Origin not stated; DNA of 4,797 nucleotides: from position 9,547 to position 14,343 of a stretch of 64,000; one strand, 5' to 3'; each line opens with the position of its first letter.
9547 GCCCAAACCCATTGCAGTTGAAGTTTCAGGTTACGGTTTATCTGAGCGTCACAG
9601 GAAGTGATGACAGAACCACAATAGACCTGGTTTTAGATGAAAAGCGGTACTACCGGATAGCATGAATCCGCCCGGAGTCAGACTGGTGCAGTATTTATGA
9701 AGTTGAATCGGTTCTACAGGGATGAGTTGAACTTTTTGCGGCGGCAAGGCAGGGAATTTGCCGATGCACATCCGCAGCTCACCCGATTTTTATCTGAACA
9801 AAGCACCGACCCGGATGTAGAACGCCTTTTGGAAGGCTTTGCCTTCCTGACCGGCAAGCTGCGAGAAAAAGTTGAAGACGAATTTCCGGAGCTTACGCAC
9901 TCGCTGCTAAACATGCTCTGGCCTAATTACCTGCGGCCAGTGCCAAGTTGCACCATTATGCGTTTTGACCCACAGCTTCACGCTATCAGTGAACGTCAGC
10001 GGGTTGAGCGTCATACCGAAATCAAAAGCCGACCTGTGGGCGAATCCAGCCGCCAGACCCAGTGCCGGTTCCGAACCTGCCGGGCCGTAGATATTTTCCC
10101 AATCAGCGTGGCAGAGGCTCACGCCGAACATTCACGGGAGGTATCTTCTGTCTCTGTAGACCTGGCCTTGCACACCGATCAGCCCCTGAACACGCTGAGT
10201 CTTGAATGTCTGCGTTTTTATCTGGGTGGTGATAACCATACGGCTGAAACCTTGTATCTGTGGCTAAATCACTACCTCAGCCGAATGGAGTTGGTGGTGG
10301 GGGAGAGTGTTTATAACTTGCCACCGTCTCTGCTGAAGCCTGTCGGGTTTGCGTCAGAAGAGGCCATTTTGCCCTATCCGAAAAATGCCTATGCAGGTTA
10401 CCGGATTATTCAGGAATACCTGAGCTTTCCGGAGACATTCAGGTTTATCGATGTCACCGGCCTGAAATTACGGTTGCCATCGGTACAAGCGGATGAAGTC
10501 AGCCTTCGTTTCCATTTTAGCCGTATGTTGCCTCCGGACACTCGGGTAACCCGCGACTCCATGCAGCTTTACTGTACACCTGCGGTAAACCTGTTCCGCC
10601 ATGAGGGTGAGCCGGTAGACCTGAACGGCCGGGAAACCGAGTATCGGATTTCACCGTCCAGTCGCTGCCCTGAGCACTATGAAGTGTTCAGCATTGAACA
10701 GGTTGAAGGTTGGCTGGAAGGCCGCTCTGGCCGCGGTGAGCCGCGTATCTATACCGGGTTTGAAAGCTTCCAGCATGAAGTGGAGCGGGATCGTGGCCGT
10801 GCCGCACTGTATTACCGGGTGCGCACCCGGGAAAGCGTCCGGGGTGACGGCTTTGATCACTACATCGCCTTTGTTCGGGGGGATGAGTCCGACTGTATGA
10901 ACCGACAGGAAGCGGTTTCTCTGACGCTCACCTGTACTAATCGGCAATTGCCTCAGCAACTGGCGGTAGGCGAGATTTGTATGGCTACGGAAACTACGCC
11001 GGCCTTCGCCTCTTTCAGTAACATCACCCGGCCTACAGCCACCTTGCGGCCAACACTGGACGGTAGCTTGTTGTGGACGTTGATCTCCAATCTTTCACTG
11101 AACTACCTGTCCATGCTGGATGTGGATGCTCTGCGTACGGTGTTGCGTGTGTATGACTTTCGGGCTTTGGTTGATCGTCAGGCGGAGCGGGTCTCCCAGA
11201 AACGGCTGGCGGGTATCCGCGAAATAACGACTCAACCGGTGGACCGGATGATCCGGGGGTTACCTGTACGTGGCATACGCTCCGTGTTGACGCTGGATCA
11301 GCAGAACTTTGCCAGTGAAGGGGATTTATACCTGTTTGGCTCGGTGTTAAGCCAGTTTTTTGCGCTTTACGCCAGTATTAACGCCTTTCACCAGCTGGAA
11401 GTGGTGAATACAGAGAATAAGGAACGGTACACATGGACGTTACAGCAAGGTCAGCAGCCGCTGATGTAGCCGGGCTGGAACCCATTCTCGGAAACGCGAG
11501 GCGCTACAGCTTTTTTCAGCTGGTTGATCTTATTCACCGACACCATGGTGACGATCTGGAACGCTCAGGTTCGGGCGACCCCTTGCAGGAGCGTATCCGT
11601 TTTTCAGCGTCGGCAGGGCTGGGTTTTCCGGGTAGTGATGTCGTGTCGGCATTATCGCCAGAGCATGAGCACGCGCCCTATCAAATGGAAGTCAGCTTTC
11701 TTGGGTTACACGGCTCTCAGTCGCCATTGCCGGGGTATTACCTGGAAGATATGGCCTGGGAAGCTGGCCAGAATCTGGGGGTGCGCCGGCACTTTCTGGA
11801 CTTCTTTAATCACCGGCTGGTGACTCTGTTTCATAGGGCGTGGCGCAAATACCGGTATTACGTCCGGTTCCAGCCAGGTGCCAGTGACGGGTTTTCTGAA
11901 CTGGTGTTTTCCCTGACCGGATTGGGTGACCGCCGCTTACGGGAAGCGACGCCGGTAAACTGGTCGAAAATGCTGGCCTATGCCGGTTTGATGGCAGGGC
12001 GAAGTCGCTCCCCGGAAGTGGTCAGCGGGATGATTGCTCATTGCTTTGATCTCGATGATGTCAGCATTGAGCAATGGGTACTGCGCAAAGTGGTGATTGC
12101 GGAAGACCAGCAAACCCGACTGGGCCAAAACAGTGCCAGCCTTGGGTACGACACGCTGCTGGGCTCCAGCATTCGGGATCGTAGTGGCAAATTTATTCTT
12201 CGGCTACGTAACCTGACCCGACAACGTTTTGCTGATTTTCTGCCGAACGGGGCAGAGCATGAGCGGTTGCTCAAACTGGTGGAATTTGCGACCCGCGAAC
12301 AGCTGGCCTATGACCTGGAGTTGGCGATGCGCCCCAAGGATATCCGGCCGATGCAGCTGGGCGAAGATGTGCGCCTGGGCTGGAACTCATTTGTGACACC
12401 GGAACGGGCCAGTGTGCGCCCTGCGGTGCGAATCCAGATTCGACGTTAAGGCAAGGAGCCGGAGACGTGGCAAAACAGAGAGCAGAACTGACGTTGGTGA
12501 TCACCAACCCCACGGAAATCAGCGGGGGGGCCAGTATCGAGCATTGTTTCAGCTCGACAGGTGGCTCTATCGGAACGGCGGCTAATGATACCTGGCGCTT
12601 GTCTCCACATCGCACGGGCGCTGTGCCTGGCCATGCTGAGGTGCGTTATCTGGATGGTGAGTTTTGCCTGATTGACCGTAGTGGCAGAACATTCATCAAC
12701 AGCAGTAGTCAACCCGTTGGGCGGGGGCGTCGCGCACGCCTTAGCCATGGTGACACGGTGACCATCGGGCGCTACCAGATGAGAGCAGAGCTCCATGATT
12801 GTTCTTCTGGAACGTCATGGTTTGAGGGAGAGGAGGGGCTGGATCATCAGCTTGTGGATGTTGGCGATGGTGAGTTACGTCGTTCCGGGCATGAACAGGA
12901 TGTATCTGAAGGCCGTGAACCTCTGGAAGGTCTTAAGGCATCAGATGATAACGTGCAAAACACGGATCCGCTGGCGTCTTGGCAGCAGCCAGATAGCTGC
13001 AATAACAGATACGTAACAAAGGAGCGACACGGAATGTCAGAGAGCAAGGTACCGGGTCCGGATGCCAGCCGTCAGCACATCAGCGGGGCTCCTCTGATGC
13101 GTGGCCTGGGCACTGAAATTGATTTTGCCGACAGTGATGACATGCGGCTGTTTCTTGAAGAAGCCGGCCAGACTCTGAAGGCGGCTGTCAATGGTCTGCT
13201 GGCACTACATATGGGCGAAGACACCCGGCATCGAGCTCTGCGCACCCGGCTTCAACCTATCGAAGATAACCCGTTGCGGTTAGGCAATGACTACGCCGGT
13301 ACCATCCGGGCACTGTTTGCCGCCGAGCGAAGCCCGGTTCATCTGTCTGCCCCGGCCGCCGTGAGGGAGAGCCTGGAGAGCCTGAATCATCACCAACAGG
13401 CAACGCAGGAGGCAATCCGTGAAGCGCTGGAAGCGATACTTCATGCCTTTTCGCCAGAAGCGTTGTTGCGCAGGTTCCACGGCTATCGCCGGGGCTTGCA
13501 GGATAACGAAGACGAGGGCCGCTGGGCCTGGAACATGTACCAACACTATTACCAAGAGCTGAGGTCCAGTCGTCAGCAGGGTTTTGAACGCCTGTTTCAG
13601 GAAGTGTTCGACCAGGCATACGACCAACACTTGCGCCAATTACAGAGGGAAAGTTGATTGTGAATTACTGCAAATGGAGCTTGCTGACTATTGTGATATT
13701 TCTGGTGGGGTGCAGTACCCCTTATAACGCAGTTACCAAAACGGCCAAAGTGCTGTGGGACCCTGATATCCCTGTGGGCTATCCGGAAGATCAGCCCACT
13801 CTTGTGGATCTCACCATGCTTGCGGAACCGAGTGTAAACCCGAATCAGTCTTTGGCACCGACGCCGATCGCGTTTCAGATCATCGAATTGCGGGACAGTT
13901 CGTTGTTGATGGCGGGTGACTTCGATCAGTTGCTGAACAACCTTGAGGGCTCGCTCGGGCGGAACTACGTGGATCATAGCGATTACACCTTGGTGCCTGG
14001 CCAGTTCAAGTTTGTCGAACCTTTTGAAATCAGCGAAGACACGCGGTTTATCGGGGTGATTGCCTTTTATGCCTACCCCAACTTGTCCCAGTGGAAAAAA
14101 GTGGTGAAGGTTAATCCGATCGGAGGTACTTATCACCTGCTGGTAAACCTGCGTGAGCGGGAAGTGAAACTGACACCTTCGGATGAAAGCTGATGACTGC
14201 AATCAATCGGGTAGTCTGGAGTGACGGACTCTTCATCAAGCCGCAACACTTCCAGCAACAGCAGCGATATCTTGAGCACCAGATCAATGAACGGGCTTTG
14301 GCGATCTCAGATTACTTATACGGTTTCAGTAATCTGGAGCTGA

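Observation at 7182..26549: Complete T6SS structural core in exact Vibrio cholerae large-cluster order, but with no spike or tube genes in cis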

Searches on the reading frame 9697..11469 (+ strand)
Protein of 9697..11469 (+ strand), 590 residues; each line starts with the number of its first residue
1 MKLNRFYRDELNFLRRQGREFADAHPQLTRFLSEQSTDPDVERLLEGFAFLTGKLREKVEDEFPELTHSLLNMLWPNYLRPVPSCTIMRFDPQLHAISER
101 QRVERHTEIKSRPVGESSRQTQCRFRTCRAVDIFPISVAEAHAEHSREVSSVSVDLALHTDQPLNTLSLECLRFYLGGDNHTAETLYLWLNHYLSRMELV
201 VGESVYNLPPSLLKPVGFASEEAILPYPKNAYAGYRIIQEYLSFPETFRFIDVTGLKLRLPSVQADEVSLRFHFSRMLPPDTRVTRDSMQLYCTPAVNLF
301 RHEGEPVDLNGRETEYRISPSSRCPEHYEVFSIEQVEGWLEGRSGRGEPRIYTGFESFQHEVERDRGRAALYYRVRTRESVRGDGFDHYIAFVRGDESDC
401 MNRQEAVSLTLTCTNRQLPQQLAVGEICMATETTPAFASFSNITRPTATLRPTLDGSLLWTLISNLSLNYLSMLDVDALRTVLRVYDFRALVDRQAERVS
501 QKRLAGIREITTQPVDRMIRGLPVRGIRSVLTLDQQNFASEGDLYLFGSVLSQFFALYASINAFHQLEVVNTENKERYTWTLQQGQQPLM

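Call 3: search_protein_families(library=pfam, proteins=[window:9697-11469:+])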
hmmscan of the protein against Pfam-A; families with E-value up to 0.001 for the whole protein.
window:9697-11469:+ (590 aa): 1 family
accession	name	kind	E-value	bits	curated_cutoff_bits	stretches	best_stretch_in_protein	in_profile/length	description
PF05947.17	T6SS_TssF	-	9.7e-162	540.1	25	1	2-587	4-608/608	Type VI secretion system, TssF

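Call 62: search_protein_families(library=ncbifam, max_evalue=1e-10, proteins=[window:9697-11469:+])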
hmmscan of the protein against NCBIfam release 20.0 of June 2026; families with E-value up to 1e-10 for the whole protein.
window:9697-11469:+ (590 aa): 1 family
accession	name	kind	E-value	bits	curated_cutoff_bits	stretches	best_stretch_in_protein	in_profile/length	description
TIGR03359.1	VI_chp_6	equivalog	1.2e-203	678.4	260.3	1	3-590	1-600/600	type VI secretion system baseplate subunit TssF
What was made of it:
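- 9697..11469 (+): tssF, baseplate subunit. PF05947 at 1e-161 (call 3); TIGR03359 678 bits (call 62)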

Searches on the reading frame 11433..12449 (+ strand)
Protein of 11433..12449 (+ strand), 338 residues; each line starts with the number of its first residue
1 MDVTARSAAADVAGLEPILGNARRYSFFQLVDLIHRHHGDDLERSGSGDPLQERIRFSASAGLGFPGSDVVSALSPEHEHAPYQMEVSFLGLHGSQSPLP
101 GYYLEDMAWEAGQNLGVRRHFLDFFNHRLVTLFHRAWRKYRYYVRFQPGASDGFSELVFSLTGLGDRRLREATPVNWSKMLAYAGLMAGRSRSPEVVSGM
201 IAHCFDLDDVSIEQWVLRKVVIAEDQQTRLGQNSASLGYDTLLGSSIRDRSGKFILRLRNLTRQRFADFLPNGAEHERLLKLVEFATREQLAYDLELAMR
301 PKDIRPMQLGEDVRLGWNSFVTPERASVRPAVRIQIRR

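Call 3: search_protein_families(library=pfam, proteins=[window:11433-12449:+])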
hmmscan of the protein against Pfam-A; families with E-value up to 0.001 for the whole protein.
window:11433-12449:+ (338 aa): 1 family
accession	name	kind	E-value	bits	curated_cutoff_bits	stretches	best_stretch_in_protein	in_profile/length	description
PF06996.16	T6SS_TssG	-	4.1e-97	325.5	24.6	1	22-321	2-303/304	Type VI secretion, TssG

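Call 62: search_protein_families(library=ncbifam, max_evalue=1e-10, proteins=[window:11433-12449:+])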
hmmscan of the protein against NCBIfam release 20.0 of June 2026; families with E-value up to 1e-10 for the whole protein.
window:11433-12449:+ (338 aa): 1 family
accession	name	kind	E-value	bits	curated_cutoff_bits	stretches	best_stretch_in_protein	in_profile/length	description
TIGR03347.1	VI_chp_1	equivalog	2.2e-103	345.6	143.3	1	22-321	2-299/300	type VI secretion system baseplate subunit TssG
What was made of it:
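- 11433..12449 (+): tssG, baseplate subunit. PF06996 (call 3); TIGR03347 346 bits (call 62)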

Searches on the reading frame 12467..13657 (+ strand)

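Call 3: search_protein_families(library=pfam, proteins=[window:12467-13657:+])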
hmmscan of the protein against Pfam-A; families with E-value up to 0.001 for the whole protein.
window:12467-13657:+ (396 aa): 2 families
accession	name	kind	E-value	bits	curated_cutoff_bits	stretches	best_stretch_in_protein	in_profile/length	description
PF20232.3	T6SS_FHA_C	-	8.2e-41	140.2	23.7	1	212-387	1-179/180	C-terminal domain of Type VI secretion system FHA protein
PF00498.31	FHA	-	2.2e-06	28.5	20.7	1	55-101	21-67/67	FHA domain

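Call 62: search_protein_families(library=ncbifam, max_evalue=1e-10, proteins=[window:12467-13657:+])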
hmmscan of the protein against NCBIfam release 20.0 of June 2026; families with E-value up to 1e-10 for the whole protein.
window:12467-13657:+ (396 aa): 1 family
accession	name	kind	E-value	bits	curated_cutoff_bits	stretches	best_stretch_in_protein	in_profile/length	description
TIGR03354.1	VI_FHA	hypoth_equivalog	7.1e-82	276.4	120.25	2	187-390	213-420/420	type VI secretion system-associated FHA domain protein TagH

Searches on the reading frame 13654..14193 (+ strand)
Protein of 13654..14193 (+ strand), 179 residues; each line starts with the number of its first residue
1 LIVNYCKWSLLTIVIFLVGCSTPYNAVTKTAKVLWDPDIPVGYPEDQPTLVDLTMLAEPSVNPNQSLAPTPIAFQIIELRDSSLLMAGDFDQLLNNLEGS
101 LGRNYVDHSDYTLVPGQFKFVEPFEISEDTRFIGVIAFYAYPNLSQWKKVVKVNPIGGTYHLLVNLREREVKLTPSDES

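Call 3: search_protein_families(library=pfam, proteins=[window:13654-14193:+])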
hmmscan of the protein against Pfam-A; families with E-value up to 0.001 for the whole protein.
window:13654-14193:+ (179 aa): 1 family
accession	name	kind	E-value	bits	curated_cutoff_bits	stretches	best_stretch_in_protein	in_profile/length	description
PF12790.13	T6SS-SciN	-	8.4e-27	93.7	27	1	51-168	3-119/120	Type VI secretion lipoprotein, VasD, EvfM, TssJ, VC_A0113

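Call 62: search_protein_families(library=ncbifam, max_evalue=1e-10, proteins=[window:13654-14193:+])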
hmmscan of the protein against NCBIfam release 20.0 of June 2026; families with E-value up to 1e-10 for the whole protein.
window:13654-14193:+ (179 aa): 1 family
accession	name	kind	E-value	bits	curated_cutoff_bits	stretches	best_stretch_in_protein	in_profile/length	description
TIGR03352.1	VI_chp_3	equivalog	3.1e-33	114.5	31.6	1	10-171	6-147/147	type VI secretion system lipoprotein TssJ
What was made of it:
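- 13654..14193 (+): tssJ, outer-membrane lipoprotein. PF12790 (call 3); TIGR03352 114.5 bits (call 62)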
